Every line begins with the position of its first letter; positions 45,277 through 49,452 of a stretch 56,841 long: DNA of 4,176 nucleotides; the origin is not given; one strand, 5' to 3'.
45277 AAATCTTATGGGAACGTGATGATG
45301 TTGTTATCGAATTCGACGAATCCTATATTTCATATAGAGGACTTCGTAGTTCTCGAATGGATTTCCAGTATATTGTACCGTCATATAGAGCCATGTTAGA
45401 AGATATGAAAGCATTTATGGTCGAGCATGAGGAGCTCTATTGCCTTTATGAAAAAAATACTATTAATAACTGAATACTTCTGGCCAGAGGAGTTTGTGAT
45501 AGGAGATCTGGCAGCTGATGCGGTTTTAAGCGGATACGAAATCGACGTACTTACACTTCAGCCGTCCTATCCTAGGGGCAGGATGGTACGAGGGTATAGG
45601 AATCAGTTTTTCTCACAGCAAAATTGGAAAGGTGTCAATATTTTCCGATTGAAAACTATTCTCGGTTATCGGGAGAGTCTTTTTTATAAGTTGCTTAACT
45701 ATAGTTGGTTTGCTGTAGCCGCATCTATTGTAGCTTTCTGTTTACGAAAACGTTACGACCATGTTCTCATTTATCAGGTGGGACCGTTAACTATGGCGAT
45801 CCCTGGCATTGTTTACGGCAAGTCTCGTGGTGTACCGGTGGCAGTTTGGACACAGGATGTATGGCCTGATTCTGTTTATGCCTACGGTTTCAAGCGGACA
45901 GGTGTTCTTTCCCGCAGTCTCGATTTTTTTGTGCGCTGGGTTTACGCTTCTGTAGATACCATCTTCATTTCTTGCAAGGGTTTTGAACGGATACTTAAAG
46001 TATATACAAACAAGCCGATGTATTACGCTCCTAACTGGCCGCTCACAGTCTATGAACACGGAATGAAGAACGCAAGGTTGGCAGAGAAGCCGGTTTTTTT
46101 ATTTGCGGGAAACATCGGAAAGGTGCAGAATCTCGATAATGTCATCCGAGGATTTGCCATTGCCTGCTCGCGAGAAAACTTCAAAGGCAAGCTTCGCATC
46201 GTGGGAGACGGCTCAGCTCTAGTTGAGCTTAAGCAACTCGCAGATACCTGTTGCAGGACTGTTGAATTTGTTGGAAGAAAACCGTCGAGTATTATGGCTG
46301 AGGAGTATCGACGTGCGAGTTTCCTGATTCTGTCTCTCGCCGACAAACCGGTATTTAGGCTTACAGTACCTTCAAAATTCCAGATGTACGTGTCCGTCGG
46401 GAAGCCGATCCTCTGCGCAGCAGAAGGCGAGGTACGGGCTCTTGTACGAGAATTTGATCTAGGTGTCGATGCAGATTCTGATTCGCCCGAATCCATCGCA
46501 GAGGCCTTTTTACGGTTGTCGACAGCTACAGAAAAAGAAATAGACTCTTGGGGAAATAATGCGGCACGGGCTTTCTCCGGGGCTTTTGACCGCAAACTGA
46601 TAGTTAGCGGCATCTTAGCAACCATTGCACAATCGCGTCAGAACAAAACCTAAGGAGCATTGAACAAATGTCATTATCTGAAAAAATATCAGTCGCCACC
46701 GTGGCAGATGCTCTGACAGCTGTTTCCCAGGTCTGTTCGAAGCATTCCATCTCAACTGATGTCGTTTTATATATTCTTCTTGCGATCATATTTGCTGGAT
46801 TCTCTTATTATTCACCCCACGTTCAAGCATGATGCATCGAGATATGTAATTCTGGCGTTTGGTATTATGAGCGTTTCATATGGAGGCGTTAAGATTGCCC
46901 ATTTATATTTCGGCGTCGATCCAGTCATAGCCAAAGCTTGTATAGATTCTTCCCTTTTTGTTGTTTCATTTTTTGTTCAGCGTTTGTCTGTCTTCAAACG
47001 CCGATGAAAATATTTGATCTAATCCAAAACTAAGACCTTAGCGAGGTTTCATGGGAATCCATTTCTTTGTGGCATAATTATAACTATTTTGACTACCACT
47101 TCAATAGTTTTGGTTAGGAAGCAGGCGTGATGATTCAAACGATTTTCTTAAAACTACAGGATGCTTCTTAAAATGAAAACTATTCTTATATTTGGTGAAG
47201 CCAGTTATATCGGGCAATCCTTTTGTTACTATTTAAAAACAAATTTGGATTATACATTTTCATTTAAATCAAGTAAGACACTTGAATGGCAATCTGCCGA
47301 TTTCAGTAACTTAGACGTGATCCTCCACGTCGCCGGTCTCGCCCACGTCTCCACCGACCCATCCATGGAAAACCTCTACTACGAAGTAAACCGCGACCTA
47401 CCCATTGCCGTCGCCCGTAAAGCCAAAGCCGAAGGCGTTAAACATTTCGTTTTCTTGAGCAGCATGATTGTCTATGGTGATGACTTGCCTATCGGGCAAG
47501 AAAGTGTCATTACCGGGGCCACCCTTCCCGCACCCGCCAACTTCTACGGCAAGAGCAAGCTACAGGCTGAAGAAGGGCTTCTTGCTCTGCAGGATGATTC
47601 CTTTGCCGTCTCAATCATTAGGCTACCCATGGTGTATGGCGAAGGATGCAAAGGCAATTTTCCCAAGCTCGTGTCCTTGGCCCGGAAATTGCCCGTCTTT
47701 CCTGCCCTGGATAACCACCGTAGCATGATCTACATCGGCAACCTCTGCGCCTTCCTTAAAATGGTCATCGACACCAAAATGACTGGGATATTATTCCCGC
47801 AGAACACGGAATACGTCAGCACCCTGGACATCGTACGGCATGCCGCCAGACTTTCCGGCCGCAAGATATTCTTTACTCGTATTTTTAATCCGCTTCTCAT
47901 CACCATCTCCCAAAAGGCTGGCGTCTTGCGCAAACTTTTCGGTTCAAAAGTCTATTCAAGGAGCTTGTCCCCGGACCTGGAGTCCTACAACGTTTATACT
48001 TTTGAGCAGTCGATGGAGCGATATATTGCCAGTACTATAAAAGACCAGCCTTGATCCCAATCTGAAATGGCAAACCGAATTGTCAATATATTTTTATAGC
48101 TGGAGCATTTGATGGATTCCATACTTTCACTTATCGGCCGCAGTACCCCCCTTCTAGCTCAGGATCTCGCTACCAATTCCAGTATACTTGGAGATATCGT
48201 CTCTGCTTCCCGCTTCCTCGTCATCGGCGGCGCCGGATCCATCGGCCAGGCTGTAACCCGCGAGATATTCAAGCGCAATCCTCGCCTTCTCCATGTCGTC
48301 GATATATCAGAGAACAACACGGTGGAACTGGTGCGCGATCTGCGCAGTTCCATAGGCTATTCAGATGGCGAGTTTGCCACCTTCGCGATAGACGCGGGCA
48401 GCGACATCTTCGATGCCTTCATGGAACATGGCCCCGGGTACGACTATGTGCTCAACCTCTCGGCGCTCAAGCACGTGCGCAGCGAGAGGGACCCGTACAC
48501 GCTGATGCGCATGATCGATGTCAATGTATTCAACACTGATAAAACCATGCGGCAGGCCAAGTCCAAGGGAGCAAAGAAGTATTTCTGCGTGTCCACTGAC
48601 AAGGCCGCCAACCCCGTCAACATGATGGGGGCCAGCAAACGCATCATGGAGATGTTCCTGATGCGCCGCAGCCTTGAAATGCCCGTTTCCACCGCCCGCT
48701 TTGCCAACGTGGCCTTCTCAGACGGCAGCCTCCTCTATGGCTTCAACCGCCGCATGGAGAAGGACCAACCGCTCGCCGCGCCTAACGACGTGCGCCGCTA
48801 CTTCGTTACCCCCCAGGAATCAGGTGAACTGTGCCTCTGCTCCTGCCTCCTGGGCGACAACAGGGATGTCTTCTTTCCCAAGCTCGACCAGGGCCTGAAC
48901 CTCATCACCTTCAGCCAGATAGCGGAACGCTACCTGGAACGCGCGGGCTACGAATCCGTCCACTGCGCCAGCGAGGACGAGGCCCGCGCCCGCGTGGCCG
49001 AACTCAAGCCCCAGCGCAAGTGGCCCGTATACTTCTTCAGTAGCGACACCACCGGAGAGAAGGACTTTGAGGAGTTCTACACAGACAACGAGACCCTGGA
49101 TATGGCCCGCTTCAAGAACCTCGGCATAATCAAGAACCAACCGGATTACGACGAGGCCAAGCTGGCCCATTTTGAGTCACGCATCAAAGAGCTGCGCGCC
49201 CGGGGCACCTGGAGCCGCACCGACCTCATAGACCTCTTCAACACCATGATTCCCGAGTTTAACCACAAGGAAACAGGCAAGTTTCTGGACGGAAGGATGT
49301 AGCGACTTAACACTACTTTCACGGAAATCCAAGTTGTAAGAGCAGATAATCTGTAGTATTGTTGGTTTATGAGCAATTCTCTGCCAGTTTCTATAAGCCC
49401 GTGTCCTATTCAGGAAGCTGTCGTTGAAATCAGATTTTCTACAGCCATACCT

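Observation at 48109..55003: Cassette-accretion array: the 3' end of the CapD/PglF-like gene is repeated six times, each interval holding a different TA or unknown module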

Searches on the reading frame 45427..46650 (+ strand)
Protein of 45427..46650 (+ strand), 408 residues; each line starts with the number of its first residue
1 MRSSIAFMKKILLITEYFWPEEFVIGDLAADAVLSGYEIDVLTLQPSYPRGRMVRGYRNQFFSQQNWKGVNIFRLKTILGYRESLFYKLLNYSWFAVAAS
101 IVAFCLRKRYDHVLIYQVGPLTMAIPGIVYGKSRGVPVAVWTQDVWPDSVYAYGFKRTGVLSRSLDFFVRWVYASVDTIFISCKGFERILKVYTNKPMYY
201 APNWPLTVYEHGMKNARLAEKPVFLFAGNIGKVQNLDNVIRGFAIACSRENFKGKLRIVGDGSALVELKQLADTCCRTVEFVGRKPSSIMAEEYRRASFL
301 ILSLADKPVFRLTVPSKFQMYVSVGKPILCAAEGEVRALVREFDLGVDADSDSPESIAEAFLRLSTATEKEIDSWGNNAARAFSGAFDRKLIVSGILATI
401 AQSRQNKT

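Call 74: search_protein_families(library=pfam, proteins=[window:45427-46650:+], max_evalue=0.001)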
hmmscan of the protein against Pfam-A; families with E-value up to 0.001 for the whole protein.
window:45427-46650:+ (408 aa): 3 families
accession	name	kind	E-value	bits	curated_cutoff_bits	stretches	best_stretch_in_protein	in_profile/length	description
PF00534.26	Glycos_transf_1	-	5.1e-11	42.8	26.4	1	217-380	11-170/172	Glycosyl transferases group 1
PF13692.12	Glyco_trans_1_4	-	2.8e-10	41.1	27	1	221-365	1-140/142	Glycosyl transferases group 1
PF13579.12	Glyco_trans_4_4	-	1.6e-08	35.5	29.7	1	25-190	7-142/158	Glycosyl transferase 4-like domain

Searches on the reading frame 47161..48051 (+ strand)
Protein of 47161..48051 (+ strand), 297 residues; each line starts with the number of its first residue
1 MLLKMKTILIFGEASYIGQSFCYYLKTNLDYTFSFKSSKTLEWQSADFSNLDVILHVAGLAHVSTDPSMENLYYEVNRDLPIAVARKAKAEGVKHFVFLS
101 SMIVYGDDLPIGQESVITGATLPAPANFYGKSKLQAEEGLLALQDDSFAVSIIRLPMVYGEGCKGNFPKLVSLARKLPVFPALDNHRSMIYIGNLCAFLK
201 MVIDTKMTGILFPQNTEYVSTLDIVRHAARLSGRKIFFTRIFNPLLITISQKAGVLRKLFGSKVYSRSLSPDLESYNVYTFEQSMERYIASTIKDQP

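Call 74: search_protein_families(library=pfam, proteins=[window:47161-48051:+], max_evalue=0.001)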
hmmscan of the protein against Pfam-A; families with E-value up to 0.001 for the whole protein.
window:47161-48051:+ (297 aa): 4 families
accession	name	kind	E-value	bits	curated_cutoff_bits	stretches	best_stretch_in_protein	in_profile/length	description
PF01370.27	Epimerase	-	1.1e-18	67.9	20.9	1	48-205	60-227/240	NAD dependent epimerase/dehydratase family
PF04321.23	RmlD_sub_bind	-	1.4e-11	44.5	27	1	49-226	50-225/287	RmlD substrate binding domain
PF01073.25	3Beta_HSD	-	7.1e-10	38.8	22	1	50-196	66-222/280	3-beta hydroxysteroid dehydrogenase/isomerase family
PF07993.18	NAD_binding_4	-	3.2e-06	26.9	20.1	1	48-167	86-216/258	Male sterility protein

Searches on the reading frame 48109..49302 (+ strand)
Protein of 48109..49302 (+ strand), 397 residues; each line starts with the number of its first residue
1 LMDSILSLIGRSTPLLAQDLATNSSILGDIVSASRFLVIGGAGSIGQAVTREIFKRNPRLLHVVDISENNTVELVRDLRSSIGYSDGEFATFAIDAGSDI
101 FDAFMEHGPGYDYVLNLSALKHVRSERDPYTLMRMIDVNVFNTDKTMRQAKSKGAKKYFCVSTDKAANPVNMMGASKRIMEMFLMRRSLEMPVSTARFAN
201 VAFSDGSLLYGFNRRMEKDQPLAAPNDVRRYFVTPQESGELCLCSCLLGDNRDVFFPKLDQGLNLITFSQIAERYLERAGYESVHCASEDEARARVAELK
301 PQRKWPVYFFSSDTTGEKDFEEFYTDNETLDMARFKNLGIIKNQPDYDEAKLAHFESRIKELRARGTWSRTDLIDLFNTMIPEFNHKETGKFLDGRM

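Call 6: search_protein_families(library=pfam, proteins=[window:48109-49299:+], max_evalue=0.01)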
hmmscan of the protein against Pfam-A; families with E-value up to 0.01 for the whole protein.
window:48109-49299:+ (397 aa): 6 families
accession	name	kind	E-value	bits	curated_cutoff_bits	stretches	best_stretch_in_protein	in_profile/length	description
PF02719.21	Polysacc_synt_2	-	5e-39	134.7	20.2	1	37-289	2-253/293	Polysaccharide biosynthesis protein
PF01370.27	Epimerase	-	1.4e-07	31.7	20.9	1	37-168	2-120/240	NAD dependent epimerase/dehydratase family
PF16363.11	GDP_Man_Dehyd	-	4.9e-05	23.4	27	1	37-164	1-130/332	GDP-mannose 4,6 dehydratase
PF00106.31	adh_short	-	0.00034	20.6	26.6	0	37-148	4-117/195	short chain dehydrogenase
PF03435.24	Sacchrp_dh_NADP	-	0.0027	18.5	25.1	1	37-118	2-76/129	Saccharopine dehydrogenase NADP binding domain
PF01073.25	3Beta_HSD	-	0.0074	15.8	22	0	37-169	1-122/280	3-beta hydroxysteroid dehydrogenase/isomerase family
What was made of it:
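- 48109..49302 (+): Intact CapD/PglF/FlaA1-like NDP-sugar dehydratase gene (397 aa). Its last ~30-70 nt are repeat copy R0. The tail 49138-49302 is ~10% diverged from R1. Pfam Polysacc_synt_2, 5e-39 (call 6).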

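Call 14: find_encoding_contigs(protein=window:48109-49302:+, flank=10000, max_places=10)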
Protein window:48109-49302:+ (397 aa): no gene with exactly this product is on record in the collection.

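Call 26: find_related_loci(query=window:48109-49299:+, collection=genome_contigs, flank=10000)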
Query window:48109-49299:+ (397 aa) in genome_contigs; peptide patterns used: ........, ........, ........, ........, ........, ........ (x = any residue, [..] = any of these).
600 stretches matched a pattern (row limit reached: there are more); 547 encode a relative of the query (tblastn E <= 1e-3); the best 80 are kept; 80 distinct loci.
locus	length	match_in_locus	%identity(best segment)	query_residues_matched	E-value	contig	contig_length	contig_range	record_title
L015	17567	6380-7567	81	2-397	0e+0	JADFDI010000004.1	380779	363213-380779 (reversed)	MAG: Spirochaetes bacterium isolate QR_Bin.15 NODE_4_length_380779_cov_68.8743, whole genome shotgun sequence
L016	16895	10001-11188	80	2-397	0e+0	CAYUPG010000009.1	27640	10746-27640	MAG TPA_asm: uncultured Treponema sp. isolate SRP278314_co2_255 genome assembly, contig: NODE_2321_length_27640_cov_5.20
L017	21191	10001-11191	80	1-397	0e+0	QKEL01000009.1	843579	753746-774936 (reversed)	MAG: Spirochaetales bacterium isolate SZUA-475 scaffold_0, whole genome shotgun sequence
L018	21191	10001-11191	79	1-397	0e+0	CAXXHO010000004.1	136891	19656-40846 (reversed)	MAG: Treponemataceae bacterium isolate 993fe4e0-e8d4-426d-abe3-fbd43088238e genome assembly, contig: contig_4, whole gen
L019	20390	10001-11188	78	2-397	0e+0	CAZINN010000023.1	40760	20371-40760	MAG TPA_asm: uncultured Treponemataceae bacterium isolate SRP167436_co1_216 genome assembly, contig: NODE_1269_length_40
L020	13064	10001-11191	77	1-397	0e+0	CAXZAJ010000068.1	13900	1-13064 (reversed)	MAG: uncultured bacterium isolate ERR13599002_concoct_79 genome assembly, contig: ERZ24875815.820, whole genome shotgun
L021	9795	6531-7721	76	1-397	0e+0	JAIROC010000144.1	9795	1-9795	MAG: Bacteroidales bacterium isolate Cd354_bin6 k119_959147, whole genome shotgun sequence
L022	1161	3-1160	78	9-394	0e+0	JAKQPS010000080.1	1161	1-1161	MAG: bacterium isolate USMO_maxbin.112 k141_755151, whole genome shotgun sequence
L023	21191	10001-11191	76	1-397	0e+0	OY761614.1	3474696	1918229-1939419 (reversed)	MAG: uncultured Holophaga sp. isolate c3c763bb-72ba-4188-aae9-c4b83244ba6d genome assembly, chromosome: 1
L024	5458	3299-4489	76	1-397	0e+0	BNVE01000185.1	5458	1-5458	Spirochaetia bacterium MS502-68 DNA, sequence185, whole genome shotgun sequence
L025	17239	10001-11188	78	2-397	0e+0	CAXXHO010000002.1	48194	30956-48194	MAG: Treponemataceae bacterium isolate 993fe4e0-e8d4-426d-abe3-fbd43088238e genome assembly, contig: contig_2, whole gen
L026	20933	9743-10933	77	1-397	0e+0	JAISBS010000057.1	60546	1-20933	MAG: Treponema sp. isolate Gx481_bin31 k119_480648, whole genome shotgun sequence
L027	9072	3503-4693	77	1-397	0e+0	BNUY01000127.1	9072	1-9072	Spirochaetia bacterium MS499-44 DNA, sequence127, whole genome shotgun sequence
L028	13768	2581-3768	76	2-397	0e+0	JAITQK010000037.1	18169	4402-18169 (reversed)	MAG: Treponema sp. isolate Pq454_bin73 k119_2063053, whole genome shotgun sequence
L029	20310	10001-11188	77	2-397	0e+0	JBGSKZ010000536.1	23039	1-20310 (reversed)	MAG: Treponematales bacterium isolate JTS-AC194 k141_3692884, whole genome shotgun sequence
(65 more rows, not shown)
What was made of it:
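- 48109..49302 (+): Homologues at 66-81% identity in many phyla (call 26).
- Tried and rejected: The closest capD homologues are in Spirochaetota MAGs (call 26).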

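Call 91: search_protein_families(library=ncbifam, proteins=[window:48109-49299:+], max_evalue=0.001)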
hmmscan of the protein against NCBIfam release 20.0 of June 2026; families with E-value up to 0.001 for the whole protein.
window:48109-49299:+ (397 aa): 2 families
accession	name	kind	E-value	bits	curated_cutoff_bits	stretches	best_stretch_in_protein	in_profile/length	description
TIGR04130.1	FnlA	equivalog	6.9e-19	67.9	730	1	36-258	7-225/337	UDP-N-acetylglucosamine 4,6-dehydratase/5-epimerase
TIGR03589.1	PseB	equivalog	9.9e-14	51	407.75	1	33-258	4-227/324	UDP-N-acetylglucosamine 4,6-dehydratase (inverting)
